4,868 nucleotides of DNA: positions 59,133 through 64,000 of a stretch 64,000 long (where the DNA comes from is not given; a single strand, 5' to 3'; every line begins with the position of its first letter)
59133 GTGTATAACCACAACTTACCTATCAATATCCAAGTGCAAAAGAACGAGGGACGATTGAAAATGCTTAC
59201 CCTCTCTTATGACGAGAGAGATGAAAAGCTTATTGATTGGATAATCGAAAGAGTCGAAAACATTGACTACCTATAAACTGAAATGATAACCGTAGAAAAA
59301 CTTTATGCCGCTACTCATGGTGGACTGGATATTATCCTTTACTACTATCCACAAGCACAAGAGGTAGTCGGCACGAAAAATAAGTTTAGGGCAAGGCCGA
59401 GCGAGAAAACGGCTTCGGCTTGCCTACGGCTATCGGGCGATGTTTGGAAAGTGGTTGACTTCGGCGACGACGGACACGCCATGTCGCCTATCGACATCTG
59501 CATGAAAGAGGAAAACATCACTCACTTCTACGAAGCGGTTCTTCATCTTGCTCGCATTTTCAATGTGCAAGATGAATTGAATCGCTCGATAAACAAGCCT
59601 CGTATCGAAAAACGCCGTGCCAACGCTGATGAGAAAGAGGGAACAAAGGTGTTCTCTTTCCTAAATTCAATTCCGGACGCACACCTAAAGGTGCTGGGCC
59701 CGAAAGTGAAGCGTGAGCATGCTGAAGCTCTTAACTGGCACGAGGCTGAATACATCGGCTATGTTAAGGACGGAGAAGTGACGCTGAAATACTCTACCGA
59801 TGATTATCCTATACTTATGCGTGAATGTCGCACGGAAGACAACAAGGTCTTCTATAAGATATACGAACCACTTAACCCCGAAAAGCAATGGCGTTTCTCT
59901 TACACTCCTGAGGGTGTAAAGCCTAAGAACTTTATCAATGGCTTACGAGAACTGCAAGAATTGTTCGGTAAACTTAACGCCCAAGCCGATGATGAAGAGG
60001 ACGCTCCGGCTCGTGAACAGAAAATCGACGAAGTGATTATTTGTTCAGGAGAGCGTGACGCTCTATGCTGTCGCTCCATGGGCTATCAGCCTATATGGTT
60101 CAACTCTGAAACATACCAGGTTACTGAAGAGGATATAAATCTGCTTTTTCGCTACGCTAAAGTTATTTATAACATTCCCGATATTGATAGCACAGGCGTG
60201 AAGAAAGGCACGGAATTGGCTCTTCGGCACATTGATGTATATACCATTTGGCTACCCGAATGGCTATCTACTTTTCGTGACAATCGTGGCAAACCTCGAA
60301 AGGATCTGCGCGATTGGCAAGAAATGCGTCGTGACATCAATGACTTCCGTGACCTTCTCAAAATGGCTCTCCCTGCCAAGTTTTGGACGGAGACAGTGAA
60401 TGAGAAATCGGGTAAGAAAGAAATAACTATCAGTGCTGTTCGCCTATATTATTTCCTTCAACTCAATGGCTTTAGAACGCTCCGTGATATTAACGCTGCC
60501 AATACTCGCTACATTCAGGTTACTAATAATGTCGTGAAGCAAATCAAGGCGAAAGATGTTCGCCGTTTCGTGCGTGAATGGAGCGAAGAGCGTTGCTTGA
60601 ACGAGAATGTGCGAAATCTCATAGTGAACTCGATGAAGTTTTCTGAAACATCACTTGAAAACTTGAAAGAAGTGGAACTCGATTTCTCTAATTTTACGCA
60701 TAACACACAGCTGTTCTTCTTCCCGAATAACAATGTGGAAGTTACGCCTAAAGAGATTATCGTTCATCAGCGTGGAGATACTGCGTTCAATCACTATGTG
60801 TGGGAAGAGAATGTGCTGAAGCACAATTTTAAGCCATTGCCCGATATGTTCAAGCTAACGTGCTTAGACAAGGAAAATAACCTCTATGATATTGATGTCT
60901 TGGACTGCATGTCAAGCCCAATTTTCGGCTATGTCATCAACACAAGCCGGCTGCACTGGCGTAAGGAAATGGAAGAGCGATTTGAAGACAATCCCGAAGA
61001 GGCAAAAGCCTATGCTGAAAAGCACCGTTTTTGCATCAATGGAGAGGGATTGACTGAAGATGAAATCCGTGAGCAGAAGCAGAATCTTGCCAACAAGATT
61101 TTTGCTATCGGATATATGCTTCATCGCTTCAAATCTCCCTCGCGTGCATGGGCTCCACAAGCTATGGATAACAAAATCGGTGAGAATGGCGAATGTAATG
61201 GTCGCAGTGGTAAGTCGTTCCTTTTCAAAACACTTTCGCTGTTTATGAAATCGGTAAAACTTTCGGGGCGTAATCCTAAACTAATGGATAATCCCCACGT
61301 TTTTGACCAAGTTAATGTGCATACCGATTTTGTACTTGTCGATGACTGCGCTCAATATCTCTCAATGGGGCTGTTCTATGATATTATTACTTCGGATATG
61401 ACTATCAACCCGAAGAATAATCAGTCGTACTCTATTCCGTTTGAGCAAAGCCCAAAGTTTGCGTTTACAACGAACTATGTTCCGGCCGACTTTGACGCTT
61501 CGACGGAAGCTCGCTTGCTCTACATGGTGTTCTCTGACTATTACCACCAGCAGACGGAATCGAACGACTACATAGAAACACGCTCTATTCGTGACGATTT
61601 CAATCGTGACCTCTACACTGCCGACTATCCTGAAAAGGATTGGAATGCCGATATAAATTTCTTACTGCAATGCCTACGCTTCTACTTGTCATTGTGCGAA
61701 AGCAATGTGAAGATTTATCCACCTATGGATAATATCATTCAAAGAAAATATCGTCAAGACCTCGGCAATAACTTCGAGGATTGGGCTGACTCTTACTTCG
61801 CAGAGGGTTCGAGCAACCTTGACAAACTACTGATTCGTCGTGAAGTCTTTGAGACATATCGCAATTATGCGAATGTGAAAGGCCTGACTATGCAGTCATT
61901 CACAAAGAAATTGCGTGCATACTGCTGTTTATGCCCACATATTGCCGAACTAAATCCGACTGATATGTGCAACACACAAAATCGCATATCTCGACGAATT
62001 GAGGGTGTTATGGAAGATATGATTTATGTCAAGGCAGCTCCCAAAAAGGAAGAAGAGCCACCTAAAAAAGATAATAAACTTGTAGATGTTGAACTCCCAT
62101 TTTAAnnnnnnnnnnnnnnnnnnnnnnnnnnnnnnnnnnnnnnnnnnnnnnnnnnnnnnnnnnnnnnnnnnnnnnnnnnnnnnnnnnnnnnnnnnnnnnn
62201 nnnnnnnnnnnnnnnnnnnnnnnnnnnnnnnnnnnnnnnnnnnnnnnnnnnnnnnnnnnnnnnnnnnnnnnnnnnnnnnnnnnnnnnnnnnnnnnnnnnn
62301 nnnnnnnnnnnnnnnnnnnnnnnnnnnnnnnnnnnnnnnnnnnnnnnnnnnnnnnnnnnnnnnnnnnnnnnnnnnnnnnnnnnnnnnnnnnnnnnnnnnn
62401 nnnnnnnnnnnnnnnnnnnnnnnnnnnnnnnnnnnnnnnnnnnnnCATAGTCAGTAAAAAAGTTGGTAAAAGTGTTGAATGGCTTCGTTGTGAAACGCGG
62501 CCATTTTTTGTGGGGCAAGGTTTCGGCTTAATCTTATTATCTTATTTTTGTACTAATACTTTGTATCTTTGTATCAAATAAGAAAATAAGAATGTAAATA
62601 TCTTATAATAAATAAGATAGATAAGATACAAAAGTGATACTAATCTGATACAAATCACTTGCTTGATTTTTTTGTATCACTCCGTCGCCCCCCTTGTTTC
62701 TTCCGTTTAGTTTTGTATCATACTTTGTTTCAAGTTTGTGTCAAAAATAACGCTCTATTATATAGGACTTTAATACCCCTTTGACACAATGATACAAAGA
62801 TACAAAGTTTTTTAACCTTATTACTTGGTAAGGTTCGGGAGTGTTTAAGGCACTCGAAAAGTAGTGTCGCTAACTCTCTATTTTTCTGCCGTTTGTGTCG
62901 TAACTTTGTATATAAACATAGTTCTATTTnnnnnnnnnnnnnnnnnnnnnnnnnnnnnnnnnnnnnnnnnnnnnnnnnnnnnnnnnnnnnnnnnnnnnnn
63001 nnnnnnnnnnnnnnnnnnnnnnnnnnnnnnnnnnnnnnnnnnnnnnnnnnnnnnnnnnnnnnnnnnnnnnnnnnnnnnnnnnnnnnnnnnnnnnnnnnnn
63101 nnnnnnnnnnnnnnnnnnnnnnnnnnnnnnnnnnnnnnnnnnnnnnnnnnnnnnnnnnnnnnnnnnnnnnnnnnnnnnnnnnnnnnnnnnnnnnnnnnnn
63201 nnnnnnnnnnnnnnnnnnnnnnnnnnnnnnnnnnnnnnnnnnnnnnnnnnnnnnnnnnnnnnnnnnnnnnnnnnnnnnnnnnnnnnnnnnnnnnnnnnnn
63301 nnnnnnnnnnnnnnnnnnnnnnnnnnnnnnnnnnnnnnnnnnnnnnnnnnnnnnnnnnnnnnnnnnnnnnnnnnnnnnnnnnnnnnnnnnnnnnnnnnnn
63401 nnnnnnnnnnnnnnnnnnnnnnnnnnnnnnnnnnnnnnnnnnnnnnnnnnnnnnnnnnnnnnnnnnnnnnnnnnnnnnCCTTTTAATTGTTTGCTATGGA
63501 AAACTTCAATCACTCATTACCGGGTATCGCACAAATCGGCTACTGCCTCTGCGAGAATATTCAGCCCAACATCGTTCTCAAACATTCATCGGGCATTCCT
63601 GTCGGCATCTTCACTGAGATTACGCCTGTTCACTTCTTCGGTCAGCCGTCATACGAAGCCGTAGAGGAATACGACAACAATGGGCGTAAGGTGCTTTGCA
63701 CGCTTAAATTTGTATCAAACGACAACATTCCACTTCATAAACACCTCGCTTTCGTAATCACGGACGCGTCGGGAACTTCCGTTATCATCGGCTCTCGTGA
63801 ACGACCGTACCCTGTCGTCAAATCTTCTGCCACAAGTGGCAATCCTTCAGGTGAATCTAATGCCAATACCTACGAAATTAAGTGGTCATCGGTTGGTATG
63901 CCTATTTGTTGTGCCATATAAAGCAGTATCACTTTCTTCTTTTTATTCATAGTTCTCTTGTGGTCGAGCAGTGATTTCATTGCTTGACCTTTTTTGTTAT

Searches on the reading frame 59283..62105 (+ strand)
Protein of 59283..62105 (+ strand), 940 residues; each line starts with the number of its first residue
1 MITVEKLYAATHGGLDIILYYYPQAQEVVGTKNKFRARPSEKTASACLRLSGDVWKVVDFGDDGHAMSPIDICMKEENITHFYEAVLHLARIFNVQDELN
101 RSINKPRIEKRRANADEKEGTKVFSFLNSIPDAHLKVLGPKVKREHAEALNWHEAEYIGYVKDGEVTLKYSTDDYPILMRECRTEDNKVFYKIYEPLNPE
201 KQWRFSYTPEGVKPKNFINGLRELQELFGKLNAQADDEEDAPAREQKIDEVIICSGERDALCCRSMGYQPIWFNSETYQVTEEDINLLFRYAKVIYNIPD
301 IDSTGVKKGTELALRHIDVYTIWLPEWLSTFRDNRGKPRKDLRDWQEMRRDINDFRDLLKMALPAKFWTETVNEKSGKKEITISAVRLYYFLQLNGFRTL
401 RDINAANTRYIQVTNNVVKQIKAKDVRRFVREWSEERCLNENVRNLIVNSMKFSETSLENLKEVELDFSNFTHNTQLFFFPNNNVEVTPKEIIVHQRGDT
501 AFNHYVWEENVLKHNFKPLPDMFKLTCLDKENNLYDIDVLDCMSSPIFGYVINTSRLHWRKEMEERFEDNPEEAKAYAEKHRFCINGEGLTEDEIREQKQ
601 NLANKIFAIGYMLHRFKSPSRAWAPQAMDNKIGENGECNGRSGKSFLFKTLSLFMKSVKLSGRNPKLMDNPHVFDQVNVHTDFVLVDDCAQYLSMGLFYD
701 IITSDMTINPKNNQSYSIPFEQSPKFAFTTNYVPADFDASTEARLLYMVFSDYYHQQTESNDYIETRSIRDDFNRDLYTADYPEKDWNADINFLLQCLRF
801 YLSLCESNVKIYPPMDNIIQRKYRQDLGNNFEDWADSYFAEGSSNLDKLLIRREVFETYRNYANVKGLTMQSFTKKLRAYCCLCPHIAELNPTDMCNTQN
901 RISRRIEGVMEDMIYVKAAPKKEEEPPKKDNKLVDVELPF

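Call 4: search_protein_families(library=pfam, proteins=[window:59283-62105:+], max_evalue=0.01)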
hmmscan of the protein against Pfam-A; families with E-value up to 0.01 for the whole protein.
window:59283-62105:+ (940 aa): 1 family
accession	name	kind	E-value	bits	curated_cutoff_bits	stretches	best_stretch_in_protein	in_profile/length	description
PF19263.5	DUF5906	-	6.2e-05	24.1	27.6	1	640-740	6-110/114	Family of unknown function (DUF5906)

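Call 5: search_protein_families(library=phrogs, proteins=[window:59283-62105:+], max_evalue=0.01)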
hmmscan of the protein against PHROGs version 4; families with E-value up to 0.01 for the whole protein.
window:59283-62105:+ (940 aa): 1 family
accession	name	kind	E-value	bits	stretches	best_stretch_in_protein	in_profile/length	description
phrog_28855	-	unknown function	1.6e-25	90.7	2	605-805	501-689/804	-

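Call 6: find_encoding_contigs(protein=window:59283-62105:+, flank=10000, max_places=10)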
Protein window:59283-62105:+ (940 aa): 2 contigs read that carry it; 2 places shown.
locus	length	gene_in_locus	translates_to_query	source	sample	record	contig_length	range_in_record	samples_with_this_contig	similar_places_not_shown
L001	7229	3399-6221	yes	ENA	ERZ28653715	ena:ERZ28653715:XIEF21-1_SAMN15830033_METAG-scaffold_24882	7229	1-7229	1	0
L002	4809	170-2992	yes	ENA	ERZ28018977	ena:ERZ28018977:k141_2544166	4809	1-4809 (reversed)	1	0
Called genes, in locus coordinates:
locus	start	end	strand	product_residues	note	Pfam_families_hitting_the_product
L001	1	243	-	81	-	?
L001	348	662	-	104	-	-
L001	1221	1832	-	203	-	PF15943:YdaS_toxin (weak), PF00717:Peptidase_S24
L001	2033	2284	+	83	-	-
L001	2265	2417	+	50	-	-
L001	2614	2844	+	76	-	PF10743:Phage_Cox (weak), PF12728:HTH_17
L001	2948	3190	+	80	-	-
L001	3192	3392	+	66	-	-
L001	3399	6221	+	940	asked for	-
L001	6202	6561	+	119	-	-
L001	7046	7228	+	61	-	?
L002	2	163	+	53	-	?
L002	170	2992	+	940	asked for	-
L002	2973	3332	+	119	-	-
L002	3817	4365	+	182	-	-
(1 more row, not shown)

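Call 16: find_related_loci(query=window:59283-62105:+, collection=viral_contigs, flank=10000)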
Query window:59283-62105:+ (940 aa) in viral_contigs; peptide patterns used: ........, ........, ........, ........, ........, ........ (x = any residue, [..] = any of these).
32 stretches matched a pattern; 32 encode a relative of the query (tblastn E <= 1e-3); 32 distinct loci.
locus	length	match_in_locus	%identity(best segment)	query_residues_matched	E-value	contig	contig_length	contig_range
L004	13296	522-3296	76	1-925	0e+0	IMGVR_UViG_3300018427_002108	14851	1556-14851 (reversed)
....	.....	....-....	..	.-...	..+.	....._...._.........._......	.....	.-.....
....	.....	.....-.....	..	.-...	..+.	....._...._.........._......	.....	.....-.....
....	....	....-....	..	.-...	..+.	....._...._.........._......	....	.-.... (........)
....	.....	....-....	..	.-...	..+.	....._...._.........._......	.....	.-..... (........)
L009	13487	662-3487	56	1-917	0e+0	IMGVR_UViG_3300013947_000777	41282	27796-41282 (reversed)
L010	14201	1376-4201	56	1-917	0e+0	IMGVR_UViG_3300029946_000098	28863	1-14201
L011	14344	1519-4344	56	1-917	0e+0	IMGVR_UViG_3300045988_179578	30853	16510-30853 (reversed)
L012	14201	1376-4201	56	1-917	0e+0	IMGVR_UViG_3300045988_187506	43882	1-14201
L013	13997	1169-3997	55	1-918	0e+0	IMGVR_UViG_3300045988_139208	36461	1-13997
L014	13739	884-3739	55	1-924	0e+0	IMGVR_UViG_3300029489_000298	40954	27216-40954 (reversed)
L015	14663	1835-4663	55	1-918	0e+0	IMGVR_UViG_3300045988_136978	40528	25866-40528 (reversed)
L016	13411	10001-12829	55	1-918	0e+0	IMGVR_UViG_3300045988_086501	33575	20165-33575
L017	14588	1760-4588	55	1-918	0e+0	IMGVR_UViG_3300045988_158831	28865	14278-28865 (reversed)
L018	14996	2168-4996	55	1-918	0e+0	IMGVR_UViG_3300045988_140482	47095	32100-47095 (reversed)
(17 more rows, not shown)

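Call 17: find_related_loci(query=window:59283-62105:+, collection=genome_contigs, flank=10000)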
Query window:59283-62105:+ (940 aa) in genome_contigs; peptide patterns used: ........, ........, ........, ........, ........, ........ (x = any residue, [..] = any of these).
31 stretches matched a pattern; 20 encode a relative of the query (tblastn E <= 1e-3); 20 distinct loci.
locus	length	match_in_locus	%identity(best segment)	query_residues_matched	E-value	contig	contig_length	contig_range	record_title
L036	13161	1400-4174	77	1-925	0e+0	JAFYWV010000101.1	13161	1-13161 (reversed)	MAG: Bacteroidaceae bacterium isolate RGIG7494 Water_buffalos_Colon-5__c663429, whole genome shotgun sequence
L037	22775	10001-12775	76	1-925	0e+0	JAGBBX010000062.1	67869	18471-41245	MAG: Bacteroidaceae bacterium isolate RGIG8978 Water_deer_Rectum-2__c587583, whole genome shotgun sequence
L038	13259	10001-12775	76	1-925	0e+0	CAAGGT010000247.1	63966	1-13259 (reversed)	MAG TPA_asm: Bacteroidaceae bacterium, isolate HGM04608, WGS project CAAGGT010000000 data, contig: SRS476212_64_k119_371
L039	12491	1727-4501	76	1-925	0e+0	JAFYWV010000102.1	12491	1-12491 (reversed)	MAG: Bacteroidaceae bacterium isolate RGIG7494 Water_buffalos_Colon-5__c670763, whole genome shotgun sequence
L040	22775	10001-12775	76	1-925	0e+0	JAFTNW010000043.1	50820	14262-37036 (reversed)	MAG: Bacteroidaceae bacterium isolate RGIG3989 Roe_deer_Cecum-4__c374311, whole genome shotgun sequence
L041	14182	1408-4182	76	1-925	0e+0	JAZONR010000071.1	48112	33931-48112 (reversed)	MAG: Bacteroidaceae bacterium isolate T1900045637_YK20190331.MAGScoT_cleanbin_000009 SGB_8102_k141_374069, whole genome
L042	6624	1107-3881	76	1-925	0e+0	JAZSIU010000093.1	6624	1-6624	MAG: Bacteroidaceae bacterium isolate T1900044569_TS20190035.MAGScoT_cleanbin_000006 SGB_424_k141_2459619, whole genome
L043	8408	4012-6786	76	1-925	0e+0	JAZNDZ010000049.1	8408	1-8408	MAG: Bacteroidaceae bacterium isolate T1900044724_TS20190190.MAGScoT_cleanbin_000027 SGB_1924_k141_904974, whole genome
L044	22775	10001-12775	76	1-925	0e+0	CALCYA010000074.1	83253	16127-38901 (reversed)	MAG TPA_asm: uncultured Bacteroidales bacterium isolate SRR6425826_bin.90_CONCOCT_v1.1_MAG genome assembly, contig: ERZ1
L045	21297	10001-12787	74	1-924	0e+0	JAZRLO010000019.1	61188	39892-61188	MAG: Bacteroidaceae bacterium isolate T1900045432_YK20190123.MAGScoT_cleanbin_000006 SGB_7102_k141_1801089, whole genome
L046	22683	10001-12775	76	1-925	0e+0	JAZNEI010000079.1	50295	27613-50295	MAG: Bacteroidaceae bacterium isolate T1900044722_TS20190188.MAGScoT_cleanbin_000007 SGB_1911_k141_31518, whole genome s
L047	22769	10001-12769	64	1-923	0e+0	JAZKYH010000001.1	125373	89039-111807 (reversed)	MAG: Bacteroidaceae bacterium isolate T1900045104_TC20190098.MAGScoT_cleanbin_000010 SGB_4771_k141_150613, whole genome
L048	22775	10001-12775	76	1-925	0e+0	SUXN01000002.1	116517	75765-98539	MAG: Bacteroidales bacterium isolate SIG125 NODE_215_length_116517_cov_8.524055, whole genome shotgun sequence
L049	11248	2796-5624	56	1-918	0e+0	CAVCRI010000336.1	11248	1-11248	Lachnospiraceae bacterium isolate G02608-L1_cleanbin_000031 genome assembly, contig: Spades_G02608-L1_contig_1972, whole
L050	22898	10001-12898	54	1-937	0e+0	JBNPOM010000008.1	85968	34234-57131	Prevotella sp. SGI.027 HD146_7, whole genome shotgun sequence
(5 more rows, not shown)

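Call 20: search_protein_families(library=phrogs, proteins=[L037:13823-14407:+, L037:14181-14984:+, L037:15040-15456:+, L037:15523-16521:+, L037:16547-17512:+, L037:17534-18124:+, L037:18161-18808:+, L037:18805-19428:+, L037:20490-21119:+, L037:21163-22053:+], max_evalue=0.001)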
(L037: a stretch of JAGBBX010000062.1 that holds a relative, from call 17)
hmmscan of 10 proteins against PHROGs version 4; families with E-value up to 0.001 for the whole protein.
L037:13823-14407:+ (194 aa): 2 families
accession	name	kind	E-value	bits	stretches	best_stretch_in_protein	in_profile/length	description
phrog_2059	-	moron, auxiliary metabolic gene and host takeover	2.1e-23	84.5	1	32-193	3-175/181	anti-restriction protein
phrog_14321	-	moron, auxiliary metabolic gene and host takeover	6.9e-10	40.5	1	39-192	26-181/183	anti-restriction protein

L037:14181-14984:+ (267 aa): 0 families

L037:15040-15456:+ (138 aa): 0 families

L037:15523-16521:+ (332 aa): 9 families
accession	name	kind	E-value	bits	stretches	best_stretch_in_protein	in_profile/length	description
phrog_94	-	head and packaging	5.4e-29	103.1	1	5-320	80-364/622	head maturation protease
phrog_2976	-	head and packaging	3.3e-28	100.5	1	32-325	49-312/394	head maturation protease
phrog_133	-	head and packaging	1e-22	81.6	1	7-290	21-267/668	head maturation protease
phrog_3348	-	unknown function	5.6e-18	66.4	1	34-182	68-206/386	-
phrog_53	-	head and packaging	6.1e-18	66.3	1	34-320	118-421/583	head maturation protease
phrog_1684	-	head and packaging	1.4e-15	58.5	1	27-202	66-234/284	head maturation protease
phrog_1827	-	other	8.5e-10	39.3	1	4-123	23-143/202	ATP-dependent protease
phrog_5410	-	other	4e-08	33.8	1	25-99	47-122/323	ATP-dependent protease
phrog_33547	-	unknown function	5.4e-05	23.3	0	10-141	4-129/357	-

L037:16547-17512:+ (321 aa): 0 families

L037:17534-18124:+ (196 aa): 0 families

L037:18161-18808:+ (215 aa): 0 families

L037:18805-19428:+ (207 aa): 0 families

L037:20490-21119:+ (209 aa): 0 families

L037:21163-22053:+ (296 aa): 3 families
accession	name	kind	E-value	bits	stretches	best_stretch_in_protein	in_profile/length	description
phrog_2158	-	moron, auxiliary metabolic gene and host takeover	9.8e-48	164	1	1-276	3-289/315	abortive infection resistance protein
phrog_18101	-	unknown function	5.5e-21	75.9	1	2-104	9-106/119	-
phrog_15617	-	unknown function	2.1e-10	41.9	1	139-220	12-91/165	-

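Call 21: search_protein_families(library=pfam, proteins=[L037:13823-14407:+, L037:14181-14984:+, L037:15040-15456:+, L037:15523-16521:+, L037:16547-17512:+, L037:17534-18124:+, L037:18161-18808:+, L037:18805-19428:+, L037:20490-21119:+, L037:21163-22053:+], max_evalue=0.001)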
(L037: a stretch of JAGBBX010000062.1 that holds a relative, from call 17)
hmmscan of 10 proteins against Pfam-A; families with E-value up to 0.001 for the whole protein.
L037:13823-14407:+ (194 aa): 1 family
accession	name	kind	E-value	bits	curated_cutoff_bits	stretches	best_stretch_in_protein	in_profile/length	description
PF07275.16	ArdA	-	1.6e-26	94.2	27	1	34-190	1-154/155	Antirestriction protein (ArdA)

L037:14181-14984:+ (267 aa): 0 families

L037:15040-15456:+ (138 aa): 0 families

L037:15523-16521:+ (332 aa): 1 family
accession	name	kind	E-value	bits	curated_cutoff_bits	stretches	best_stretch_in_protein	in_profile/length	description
PF00574.28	CLP_protease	-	1.9e-16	60.9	20.2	1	30-176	43-181/182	Clp protease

L037:16547-17512:+ (321 aa): 0 families

L037:17534-18124:+ (196 aa): 0 families

L037:18161-18808:+ (215 aa): 0 families

L037:18805-19428:+ (207 aa): 0 families

L037:20490-21119:+ (209 aa): 0 families

L037:21163-22053:+ (296 aa): 1 family
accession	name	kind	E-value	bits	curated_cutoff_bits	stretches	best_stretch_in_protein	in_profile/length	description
PF07751.16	Abi_2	-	1.6e-43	149.6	25.6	1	29-220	1-184/184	Abi-like protein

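Call 104: search_solved_structures(query=window:59283-62105:+, max_evalue=1)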
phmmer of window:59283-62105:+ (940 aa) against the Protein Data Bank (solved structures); distinct sequences matched with E-value up to 1: 1.
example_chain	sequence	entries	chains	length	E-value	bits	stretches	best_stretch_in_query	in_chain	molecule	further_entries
3pi7_A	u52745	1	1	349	0.069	14.4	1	285-338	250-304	NADH oxidoreductase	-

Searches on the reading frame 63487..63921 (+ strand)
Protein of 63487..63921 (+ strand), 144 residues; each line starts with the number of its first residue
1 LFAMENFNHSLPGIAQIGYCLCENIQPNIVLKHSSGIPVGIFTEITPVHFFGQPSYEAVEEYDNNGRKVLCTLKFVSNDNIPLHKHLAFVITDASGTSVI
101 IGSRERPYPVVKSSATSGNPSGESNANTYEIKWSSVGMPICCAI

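Call 25: find_encoding_contigs(protein=window:63496-63921:+, flank=10000, max_places=10)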
Protein window:63496-63921:+ (141 aa): 1 contig read that carries it; 1 place shown.
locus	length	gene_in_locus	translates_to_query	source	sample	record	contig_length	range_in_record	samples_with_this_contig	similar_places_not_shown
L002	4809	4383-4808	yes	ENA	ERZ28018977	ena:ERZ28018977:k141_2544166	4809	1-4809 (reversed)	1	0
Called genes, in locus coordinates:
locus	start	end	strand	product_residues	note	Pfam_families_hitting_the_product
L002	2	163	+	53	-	?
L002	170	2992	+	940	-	-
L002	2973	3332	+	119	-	-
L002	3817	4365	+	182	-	-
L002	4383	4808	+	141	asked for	?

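Call 36: search_protein_families(library=pfam, proteins=[window:63487-63921:+], max_evalue=10)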
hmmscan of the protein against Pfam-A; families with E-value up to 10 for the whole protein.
window:63487-63921:+ (144 aa): 1 family
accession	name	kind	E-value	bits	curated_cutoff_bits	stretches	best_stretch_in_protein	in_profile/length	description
PF22101.1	HSD_C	-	0.21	12.1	27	1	79-110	24-56/73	Homoserine dehydrogenase C-terminal domain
